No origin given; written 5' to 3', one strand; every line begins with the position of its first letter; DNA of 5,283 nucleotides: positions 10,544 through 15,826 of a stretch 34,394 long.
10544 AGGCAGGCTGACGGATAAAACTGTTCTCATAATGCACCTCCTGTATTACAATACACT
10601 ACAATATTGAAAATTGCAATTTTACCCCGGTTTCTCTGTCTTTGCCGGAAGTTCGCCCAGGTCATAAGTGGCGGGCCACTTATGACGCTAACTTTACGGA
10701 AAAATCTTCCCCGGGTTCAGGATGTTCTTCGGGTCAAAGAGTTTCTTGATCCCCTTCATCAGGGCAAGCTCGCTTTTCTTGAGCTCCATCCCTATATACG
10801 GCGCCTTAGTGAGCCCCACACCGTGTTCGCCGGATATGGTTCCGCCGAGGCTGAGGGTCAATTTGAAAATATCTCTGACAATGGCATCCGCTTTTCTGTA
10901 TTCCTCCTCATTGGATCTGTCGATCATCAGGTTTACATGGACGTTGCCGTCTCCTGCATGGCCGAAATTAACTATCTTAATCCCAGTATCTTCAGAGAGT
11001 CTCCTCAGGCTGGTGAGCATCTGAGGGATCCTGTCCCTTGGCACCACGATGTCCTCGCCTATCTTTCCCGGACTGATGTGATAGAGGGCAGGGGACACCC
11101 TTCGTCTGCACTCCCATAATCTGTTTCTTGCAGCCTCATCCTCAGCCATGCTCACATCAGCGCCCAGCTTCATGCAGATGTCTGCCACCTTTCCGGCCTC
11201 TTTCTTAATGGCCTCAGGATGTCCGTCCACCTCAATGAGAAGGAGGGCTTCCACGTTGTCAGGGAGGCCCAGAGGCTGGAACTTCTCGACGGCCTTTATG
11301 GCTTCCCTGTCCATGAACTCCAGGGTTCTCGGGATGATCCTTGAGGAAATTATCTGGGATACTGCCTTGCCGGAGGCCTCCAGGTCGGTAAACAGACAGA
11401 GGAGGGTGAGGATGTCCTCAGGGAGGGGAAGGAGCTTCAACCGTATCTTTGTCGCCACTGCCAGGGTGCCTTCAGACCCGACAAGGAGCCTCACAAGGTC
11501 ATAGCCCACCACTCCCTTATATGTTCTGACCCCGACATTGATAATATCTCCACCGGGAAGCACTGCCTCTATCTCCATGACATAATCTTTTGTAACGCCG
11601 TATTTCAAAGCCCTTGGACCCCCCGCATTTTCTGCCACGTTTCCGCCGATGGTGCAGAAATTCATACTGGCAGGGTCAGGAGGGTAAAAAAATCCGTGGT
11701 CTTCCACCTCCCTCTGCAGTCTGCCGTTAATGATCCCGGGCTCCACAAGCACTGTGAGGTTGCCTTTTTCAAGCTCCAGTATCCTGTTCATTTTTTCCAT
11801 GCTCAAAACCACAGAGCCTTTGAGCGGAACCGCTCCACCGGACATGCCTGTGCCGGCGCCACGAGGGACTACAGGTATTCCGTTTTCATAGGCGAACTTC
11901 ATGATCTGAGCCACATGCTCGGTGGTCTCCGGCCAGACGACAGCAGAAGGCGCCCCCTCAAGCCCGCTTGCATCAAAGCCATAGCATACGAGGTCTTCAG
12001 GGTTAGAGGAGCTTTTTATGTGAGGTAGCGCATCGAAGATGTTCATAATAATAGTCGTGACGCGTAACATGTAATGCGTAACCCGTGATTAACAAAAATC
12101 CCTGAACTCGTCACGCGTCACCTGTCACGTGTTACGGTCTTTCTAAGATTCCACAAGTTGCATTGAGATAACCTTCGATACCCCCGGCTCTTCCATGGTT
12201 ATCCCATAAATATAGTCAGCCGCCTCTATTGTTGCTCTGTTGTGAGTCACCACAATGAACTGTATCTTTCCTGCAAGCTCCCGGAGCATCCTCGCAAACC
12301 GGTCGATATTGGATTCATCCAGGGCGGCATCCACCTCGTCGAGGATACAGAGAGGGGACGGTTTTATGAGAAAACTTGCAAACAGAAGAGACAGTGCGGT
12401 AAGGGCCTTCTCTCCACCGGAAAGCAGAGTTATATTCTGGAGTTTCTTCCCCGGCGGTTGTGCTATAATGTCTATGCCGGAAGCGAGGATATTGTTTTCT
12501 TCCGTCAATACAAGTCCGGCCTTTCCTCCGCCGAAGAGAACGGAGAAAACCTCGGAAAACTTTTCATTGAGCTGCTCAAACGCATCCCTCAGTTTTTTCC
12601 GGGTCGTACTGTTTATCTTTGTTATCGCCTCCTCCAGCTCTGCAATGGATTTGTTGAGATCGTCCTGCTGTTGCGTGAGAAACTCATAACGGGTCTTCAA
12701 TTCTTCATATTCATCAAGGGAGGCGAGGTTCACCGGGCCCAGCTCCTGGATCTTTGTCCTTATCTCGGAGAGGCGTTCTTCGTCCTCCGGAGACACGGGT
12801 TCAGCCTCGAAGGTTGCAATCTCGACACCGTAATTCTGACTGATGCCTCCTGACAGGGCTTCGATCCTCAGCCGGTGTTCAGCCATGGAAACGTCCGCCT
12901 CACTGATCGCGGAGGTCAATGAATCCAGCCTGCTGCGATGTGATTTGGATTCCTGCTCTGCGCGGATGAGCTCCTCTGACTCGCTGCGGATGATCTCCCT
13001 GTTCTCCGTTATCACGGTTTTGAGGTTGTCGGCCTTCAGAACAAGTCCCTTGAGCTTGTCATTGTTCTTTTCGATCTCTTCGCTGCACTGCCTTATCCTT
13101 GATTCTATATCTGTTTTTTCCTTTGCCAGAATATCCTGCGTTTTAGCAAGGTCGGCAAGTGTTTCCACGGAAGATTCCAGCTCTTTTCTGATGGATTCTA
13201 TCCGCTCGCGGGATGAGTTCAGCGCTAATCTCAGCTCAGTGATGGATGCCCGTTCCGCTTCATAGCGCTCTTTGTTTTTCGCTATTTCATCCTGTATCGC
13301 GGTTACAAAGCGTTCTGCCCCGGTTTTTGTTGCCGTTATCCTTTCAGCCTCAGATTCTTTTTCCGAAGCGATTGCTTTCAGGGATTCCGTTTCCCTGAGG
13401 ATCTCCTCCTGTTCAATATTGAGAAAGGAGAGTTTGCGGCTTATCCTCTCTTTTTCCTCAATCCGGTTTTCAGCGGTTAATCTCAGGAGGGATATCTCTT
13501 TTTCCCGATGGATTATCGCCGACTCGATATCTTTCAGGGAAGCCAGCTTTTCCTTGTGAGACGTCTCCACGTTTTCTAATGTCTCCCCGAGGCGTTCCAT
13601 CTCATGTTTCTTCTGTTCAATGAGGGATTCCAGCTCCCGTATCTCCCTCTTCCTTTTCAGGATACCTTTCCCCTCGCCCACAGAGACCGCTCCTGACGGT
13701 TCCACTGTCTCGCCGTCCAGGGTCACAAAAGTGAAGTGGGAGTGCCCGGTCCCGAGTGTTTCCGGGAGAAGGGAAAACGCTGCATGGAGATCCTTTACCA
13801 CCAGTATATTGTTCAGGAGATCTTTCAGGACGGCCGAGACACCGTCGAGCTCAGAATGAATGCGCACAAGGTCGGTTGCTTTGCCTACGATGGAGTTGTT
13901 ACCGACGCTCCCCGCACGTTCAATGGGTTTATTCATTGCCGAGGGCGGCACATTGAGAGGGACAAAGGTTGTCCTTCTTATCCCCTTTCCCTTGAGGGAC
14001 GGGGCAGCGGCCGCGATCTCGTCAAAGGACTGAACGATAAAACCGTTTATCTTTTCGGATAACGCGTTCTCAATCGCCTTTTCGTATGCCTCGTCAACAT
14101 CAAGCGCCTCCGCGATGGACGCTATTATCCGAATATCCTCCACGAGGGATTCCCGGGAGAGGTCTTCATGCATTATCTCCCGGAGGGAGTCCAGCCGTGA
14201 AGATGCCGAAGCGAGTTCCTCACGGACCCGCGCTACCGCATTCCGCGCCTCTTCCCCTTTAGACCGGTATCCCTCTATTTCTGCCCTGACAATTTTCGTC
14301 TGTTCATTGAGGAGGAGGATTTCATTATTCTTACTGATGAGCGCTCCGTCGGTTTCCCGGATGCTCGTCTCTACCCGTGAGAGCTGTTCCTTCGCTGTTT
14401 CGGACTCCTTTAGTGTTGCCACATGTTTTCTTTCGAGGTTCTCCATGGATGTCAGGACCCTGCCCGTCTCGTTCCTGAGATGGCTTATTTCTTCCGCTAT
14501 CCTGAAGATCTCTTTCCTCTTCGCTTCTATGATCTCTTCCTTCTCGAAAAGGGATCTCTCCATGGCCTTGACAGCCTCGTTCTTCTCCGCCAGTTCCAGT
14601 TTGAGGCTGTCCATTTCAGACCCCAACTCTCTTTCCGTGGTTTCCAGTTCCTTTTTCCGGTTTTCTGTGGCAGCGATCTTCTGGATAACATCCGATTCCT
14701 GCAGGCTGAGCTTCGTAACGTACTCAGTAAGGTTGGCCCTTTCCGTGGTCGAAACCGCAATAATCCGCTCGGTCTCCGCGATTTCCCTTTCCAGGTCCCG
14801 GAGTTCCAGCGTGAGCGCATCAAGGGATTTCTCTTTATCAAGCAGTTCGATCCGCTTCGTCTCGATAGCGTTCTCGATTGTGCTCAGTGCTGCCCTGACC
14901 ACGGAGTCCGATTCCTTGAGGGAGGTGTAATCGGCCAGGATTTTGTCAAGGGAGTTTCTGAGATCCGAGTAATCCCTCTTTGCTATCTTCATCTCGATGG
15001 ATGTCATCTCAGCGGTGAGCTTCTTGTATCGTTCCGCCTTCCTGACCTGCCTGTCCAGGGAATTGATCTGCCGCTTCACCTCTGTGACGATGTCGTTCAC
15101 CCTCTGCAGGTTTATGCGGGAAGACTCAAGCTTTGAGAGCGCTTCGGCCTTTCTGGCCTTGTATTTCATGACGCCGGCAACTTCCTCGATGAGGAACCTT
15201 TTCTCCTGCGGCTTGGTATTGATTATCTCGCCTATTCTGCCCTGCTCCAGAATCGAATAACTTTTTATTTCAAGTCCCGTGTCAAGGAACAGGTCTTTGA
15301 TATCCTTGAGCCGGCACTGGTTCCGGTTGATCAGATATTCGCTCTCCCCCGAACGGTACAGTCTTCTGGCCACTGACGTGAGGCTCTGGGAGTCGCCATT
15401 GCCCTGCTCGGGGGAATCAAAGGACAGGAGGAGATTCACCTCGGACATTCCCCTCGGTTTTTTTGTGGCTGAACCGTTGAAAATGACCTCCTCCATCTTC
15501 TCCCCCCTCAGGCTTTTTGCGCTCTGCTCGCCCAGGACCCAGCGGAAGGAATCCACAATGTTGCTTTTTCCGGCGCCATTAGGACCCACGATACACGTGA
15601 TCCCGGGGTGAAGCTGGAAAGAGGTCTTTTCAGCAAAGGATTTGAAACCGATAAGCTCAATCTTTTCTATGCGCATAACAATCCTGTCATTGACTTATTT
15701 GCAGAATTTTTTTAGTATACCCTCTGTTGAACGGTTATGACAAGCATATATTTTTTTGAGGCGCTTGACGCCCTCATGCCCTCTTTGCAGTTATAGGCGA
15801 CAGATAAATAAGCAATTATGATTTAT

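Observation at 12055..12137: Family of heptad-periodic inverted-repeat elements with a fixed 5 + 4 architecture but different core words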

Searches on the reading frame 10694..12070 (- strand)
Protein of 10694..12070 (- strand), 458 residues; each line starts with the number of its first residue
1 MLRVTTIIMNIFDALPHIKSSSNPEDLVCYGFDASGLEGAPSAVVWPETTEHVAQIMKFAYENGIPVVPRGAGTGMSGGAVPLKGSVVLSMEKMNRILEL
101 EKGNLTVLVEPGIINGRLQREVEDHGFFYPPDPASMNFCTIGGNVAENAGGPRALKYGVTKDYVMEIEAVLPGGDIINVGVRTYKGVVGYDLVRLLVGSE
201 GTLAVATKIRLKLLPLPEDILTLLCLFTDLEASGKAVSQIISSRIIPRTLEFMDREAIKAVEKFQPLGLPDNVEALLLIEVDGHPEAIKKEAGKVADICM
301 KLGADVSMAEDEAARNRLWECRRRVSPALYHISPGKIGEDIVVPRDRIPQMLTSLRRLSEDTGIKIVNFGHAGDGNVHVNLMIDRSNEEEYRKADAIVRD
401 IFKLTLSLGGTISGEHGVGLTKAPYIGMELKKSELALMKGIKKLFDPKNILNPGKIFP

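Call 13: search_protein_families(library=pfam, proteins=[window:10694-12070:-])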
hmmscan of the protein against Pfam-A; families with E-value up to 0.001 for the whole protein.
window:10694-12070:- (458 aa): 2 families
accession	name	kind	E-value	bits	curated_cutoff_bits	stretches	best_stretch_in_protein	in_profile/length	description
PF02913.24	FAD-oxidase_C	-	1.9e-74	251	21.2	1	217-456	2-248/248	FAD linked oxidases, C-terminal domain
PF01565.28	FAD_binding_4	-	8.1e-44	149.1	26.4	1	41-179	1-138/139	FAD binding domain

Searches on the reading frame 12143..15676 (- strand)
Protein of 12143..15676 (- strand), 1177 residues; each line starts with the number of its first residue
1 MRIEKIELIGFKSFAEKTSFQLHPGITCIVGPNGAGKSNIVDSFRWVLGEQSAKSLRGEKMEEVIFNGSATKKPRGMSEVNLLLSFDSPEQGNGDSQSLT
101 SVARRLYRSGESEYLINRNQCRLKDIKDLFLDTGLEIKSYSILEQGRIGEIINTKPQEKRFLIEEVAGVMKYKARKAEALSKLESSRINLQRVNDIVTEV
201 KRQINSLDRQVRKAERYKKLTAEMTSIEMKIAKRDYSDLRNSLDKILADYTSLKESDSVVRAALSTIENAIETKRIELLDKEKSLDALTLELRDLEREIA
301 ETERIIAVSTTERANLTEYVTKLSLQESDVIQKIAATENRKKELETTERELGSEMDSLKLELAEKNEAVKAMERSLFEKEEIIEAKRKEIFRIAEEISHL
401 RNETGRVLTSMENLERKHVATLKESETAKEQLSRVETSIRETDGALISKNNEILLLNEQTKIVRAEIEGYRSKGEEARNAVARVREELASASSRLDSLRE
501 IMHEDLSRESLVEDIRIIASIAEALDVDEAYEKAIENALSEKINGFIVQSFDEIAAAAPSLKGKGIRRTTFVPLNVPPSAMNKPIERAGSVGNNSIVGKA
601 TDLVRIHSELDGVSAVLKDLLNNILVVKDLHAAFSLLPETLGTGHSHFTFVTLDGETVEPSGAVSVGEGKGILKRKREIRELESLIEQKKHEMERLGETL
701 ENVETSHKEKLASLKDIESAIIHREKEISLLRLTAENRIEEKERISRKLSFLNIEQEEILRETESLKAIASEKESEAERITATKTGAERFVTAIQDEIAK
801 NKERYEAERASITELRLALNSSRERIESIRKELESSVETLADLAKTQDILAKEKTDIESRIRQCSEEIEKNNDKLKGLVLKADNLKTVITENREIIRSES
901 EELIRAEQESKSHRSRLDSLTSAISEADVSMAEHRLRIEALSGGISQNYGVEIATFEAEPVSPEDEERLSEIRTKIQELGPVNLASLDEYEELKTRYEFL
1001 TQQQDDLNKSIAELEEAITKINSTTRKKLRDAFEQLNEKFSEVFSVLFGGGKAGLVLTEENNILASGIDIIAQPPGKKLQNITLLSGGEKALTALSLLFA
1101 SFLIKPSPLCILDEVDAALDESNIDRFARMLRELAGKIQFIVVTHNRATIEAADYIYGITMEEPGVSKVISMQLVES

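Call 13: search_protein_families(library=pfam, proteins=[window:12143-15676:-])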
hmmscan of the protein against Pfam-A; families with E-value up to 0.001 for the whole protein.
window:12143-15676:- (1177 aa): 6 families
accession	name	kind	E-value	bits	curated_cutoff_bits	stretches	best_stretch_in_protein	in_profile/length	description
PF02463.25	SMC_N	-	4.6e-66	222.8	40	1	3-1167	2-219/220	RecF/RecN/SMC N terminal domain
PF13304.12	AAA_21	-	3.2e-16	60.7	27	2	1007-1146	126-299/304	AAA domain, putative AbiEii toxin, Type IV TA system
PF06470.18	SMC_hinge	-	5.6e-15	56.2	22.5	1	518-633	5-112/116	SMC proteins Flexible Hinge Domain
PF13476.12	AAA_23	-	1.7e-08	35.8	27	1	5-297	1-198/201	AAA domain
PF13175.12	AAA_15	-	8.5e-07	29.3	32.1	1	1-475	1-285/374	AAA ATPase domain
PF13555.12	AAA_29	-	2.2e-05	24.6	27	1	4-49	2-47/61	P-loop containing region of AAA domain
